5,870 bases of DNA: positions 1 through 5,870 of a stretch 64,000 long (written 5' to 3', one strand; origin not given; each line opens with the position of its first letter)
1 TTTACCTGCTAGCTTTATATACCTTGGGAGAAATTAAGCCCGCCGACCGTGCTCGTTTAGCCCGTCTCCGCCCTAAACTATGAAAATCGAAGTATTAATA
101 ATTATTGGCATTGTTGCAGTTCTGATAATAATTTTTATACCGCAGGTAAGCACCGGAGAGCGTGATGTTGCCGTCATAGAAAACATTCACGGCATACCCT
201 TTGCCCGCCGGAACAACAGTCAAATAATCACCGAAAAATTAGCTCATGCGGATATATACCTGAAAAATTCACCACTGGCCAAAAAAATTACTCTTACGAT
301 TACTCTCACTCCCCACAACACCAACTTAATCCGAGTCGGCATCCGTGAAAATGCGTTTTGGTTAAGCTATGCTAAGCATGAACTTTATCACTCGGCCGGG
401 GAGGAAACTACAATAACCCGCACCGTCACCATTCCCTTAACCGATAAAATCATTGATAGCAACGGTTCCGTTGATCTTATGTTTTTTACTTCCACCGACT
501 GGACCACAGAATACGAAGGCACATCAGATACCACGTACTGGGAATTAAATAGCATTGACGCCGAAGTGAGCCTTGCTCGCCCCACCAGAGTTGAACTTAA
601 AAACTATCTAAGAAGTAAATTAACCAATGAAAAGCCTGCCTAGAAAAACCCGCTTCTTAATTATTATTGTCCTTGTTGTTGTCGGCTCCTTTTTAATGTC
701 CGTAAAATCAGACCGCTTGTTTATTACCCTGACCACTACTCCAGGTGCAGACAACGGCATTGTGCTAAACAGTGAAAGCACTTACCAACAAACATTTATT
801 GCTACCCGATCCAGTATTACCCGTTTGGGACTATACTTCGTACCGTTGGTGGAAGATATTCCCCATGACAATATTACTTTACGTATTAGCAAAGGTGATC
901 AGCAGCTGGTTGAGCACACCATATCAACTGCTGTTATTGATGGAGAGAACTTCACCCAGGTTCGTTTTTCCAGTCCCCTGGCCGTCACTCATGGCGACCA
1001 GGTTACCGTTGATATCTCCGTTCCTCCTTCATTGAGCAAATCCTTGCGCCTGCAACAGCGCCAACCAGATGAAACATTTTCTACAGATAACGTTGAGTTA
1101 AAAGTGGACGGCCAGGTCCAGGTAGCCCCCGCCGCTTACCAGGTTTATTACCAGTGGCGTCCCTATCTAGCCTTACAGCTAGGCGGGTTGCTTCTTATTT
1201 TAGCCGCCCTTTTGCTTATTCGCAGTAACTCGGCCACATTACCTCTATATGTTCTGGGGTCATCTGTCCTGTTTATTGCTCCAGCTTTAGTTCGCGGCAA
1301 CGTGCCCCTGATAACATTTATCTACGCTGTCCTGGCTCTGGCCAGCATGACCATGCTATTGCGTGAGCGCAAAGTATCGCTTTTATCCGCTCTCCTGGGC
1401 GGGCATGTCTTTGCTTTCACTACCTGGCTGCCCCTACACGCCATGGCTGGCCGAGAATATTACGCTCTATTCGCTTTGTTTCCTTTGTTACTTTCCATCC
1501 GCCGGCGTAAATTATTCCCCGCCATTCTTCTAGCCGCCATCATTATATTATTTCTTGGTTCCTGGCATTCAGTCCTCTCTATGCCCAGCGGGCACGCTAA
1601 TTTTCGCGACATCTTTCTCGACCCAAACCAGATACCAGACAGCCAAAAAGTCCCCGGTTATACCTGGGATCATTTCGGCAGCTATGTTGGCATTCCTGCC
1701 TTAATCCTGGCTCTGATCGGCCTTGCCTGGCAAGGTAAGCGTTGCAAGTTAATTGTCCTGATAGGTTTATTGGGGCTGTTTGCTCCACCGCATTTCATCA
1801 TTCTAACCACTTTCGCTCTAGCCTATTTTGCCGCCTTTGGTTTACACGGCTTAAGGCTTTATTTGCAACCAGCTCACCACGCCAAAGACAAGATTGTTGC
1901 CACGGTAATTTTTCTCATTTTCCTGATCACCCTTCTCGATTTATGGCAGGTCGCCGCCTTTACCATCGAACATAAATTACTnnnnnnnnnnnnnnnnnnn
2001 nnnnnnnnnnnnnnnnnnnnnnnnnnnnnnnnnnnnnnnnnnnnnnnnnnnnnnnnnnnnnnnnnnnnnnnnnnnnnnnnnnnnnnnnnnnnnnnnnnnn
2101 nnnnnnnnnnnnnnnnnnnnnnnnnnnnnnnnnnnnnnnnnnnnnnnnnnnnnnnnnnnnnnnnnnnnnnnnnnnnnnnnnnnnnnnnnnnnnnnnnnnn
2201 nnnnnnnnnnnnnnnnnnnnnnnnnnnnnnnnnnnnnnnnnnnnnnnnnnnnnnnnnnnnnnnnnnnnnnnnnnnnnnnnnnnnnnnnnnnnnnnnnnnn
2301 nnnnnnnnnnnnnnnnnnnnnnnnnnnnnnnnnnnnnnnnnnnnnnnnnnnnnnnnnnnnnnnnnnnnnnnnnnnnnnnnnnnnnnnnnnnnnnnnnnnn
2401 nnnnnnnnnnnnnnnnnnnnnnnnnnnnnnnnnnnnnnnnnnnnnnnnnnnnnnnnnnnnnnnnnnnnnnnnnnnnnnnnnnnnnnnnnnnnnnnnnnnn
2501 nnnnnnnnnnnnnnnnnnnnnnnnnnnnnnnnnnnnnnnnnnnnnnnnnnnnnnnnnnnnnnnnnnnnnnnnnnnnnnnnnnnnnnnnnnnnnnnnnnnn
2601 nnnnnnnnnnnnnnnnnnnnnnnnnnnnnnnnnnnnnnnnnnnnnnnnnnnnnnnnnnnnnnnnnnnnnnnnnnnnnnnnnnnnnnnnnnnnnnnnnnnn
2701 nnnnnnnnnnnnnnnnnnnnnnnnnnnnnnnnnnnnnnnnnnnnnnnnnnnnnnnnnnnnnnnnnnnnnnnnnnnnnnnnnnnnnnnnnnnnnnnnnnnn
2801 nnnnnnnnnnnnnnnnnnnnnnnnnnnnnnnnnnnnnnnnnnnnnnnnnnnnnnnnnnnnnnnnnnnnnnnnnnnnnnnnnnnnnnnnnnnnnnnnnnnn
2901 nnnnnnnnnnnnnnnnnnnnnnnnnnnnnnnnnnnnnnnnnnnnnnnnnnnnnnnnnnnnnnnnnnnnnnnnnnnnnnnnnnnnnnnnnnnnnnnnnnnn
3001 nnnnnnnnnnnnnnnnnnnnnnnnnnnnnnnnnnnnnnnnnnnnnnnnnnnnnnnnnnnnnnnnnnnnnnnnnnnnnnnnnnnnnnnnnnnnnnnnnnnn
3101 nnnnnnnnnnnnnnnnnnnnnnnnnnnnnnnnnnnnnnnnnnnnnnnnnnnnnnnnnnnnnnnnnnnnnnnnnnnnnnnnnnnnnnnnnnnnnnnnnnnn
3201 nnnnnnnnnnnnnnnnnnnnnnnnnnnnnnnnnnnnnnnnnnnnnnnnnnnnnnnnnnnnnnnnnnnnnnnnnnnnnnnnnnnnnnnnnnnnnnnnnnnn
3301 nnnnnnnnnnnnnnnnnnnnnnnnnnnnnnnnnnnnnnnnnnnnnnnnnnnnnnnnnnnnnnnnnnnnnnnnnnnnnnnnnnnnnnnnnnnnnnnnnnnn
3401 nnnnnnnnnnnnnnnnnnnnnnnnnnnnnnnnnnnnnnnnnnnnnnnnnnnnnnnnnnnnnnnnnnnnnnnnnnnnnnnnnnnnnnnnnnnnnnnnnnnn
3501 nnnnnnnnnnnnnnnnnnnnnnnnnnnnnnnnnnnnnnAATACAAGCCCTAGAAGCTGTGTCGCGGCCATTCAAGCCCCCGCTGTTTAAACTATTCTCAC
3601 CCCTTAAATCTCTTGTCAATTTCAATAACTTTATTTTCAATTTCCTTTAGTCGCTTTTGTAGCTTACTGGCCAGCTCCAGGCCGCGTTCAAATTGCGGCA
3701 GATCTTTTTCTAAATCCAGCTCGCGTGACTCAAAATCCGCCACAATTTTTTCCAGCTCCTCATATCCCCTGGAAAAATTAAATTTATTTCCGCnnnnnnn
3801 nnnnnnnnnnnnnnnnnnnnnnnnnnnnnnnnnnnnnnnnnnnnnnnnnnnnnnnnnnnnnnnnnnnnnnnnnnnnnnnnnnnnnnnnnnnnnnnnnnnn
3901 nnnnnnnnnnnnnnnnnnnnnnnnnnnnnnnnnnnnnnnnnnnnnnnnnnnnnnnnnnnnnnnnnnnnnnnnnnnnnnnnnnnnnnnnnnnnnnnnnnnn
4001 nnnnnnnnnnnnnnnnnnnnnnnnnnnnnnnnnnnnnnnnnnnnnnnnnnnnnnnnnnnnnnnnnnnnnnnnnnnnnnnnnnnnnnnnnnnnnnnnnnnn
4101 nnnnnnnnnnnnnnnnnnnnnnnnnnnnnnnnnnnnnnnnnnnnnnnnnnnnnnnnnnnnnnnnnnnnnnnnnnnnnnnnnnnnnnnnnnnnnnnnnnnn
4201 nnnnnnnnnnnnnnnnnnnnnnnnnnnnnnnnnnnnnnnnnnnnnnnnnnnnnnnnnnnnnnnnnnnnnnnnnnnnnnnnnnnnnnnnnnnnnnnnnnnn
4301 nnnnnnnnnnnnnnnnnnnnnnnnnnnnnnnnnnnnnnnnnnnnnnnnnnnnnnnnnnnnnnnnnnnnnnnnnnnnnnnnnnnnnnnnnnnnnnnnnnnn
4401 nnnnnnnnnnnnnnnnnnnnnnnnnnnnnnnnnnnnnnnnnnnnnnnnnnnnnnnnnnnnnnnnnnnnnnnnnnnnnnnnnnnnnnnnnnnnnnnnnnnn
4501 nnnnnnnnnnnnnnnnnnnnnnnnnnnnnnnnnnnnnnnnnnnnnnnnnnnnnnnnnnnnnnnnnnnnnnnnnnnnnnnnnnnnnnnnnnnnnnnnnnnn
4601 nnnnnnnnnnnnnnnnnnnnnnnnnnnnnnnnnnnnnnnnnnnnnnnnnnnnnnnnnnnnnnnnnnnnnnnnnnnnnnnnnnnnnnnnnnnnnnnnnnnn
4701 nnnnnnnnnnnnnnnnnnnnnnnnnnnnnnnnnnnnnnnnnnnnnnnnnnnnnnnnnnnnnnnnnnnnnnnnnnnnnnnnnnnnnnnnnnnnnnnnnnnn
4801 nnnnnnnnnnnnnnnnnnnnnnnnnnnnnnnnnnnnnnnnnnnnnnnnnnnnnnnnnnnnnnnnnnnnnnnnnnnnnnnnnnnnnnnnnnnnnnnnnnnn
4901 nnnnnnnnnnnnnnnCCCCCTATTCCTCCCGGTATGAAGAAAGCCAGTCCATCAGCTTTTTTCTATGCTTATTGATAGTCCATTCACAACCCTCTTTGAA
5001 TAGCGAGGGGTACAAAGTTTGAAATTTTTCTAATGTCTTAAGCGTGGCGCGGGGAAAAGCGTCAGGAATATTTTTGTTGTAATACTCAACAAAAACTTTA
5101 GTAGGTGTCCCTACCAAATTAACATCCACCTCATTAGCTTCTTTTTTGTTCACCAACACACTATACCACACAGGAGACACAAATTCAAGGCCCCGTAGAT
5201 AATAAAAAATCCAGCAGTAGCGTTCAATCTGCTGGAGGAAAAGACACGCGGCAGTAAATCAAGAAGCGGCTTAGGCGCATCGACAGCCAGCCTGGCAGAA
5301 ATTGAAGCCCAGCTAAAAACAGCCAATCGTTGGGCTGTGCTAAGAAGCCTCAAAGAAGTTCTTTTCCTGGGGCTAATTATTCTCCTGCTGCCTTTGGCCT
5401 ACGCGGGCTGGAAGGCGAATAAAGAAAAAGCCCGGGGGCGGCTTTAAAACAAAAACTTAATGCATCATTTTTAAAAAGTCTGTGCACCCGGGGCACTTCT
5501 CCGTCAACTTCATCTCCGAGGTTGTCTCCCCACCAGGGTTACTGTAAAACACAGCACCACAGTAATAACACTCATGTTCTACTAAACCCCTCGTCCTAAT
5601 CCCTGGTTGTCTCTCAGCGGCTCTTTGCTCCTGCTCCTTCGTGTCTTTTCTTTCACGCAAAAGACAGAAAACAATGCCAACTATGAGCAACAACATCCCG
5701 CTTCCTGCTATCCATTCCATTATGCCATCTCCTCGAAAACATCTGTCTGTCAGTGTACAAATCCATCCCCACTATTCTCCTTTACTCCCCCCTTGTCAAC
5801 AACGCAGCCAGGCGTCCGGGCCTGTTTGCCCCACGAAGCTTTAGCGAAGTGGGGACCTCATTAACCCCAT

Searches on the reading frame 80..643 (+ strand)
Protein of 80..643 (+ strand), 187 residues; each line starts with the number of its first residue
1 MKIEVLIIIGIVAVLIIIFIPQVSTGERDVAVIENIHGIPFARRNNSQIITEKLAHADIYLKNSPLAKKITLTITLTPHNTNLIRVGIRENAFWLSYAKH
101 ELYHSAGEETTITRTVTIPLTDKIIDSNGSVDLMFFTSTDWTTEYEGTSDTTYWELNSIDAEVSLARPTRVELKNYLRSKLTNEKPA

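Call 58: find_encoding_contigs(protein=window:80-643:+, flank=10000, max_places=2)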
Protein window:80-643:+ (187 aa): 1 contig read that carries it; 1 place shown.
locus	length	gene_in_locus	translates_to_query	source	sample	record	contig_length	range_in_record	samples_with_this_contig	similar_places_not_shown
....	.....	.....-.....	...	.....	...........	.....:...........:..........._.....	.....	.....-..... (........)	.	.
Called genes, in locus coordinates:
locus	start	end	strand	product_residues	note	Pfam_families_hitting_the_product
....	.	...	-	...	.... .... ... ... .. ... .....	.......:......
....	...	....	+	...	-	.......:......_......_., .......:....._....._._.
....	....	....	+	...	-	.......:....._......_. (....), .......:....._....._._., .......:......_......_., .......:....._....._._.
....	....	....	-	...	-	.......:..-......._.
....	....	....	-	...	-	-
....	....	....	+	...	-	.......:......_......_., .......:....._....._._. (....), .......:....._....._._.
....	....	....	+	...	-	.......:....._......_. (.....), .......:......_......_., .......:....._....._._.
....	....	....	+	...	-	-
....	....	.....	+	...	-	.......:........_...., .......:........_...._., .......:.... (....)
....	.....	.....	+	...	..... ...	-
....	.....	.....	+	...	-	-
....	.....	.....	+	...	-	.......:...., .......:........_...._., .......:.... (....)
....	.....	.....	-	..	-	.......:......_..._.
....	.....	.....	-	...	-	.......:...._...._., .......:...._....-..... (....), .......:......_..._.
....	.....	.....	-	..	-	-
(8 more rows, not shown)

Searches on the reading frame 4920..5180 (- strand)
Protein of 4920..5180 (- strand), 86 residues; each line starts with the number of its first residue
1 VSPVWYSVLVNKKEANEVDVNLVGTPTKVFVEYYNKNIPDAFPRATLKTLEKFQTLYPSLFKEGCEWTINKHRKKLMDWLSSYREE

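Call 6: search_protein_families(library=ncbifam, proteins=[window:4920-5180:-], max_evalue=0.1)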
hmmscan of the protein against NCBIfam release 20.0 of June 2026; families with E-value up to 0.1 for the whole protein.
window:4920-5180:- (86 aa): 1 family
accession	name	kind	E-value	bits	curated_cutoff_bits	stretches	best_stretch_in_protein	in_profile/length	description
NF001864.0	PRK00615.1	equivalog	0.058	11.9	706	1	14-65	344-394/433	glutamate-1-semialdehyde aminotransferase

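Call 7: search_protein_families(library=phrogs, proteins=[window:4920-5180:-], max_evalue=0.1)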
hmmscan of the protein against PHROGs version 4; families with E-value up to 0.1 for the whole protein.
window:4920-5180:- (86 aa): 2 families
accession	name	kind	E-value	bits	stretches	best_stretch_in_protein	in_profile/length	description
phrog_6858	-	unknown function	0.021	15.9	1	17-81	5-61/83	-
phrog_29992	-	unknown function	0.084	13.7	0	72-86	54-68/70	-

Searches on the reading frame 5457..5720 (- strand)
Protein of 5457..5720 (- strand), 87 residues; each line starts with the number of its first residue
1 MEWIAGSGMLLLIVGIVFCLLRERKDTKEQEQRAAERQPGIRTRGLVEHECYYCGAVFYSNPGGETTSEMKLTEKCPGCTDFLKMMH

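Call 3: search_protein_families(library=pfam, proteins=[window:5457-5720:-], max_evalue=0.1)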
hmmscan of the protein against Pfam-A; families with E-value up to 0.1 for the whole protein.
window:5457-5720:- (87 aa): 1 family
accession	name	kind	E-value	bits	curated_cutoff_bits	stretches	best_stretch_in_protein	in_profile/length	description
PF09044.15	Kp4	-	0.085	13.4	27.8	1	38-72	87-119/125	Kp4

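Call 4: search_protein_families(library=padloc, proteins=[window:5457-5720:-], max_evalue=0.1)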
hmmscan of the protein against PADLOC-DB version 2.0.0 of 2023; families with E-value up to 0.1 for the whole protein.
window:5457-5720:- (87 aa): 0 families

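Call 6: search_protein_families(library=ncbifam, proteins=[window:5457-5720:-], max_evalue=0.1)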
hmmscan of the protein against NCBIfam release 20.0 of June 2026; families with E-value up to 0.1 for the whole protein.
window:5457-5720:- (87 aa): 2 families
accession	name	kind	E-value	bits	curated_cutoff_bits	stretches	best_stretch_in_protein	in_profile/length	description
NF058582.1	Microco_LAVTG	domain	0.0061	16.7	27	1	3-24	12-33/34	LAVTG motif-containing sortase-dependent surface protein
NF041023.1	PP0621_fam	subfamily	0.059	13.7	45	1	10-55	6-49/71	PP0621 family protein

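Call 7: search_protein_families(library=phrogs, proteins=[window:5457-5720:-], max_evalue=0.1)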
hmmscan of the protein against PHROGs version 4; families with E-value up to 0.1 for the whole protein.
window:5457-5720:- (87 aa): 1 family
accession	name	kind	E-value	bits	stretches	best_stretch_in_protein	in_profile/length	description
phrog_8436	-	unknown function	0.049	14.7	0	7-56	31-71/110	-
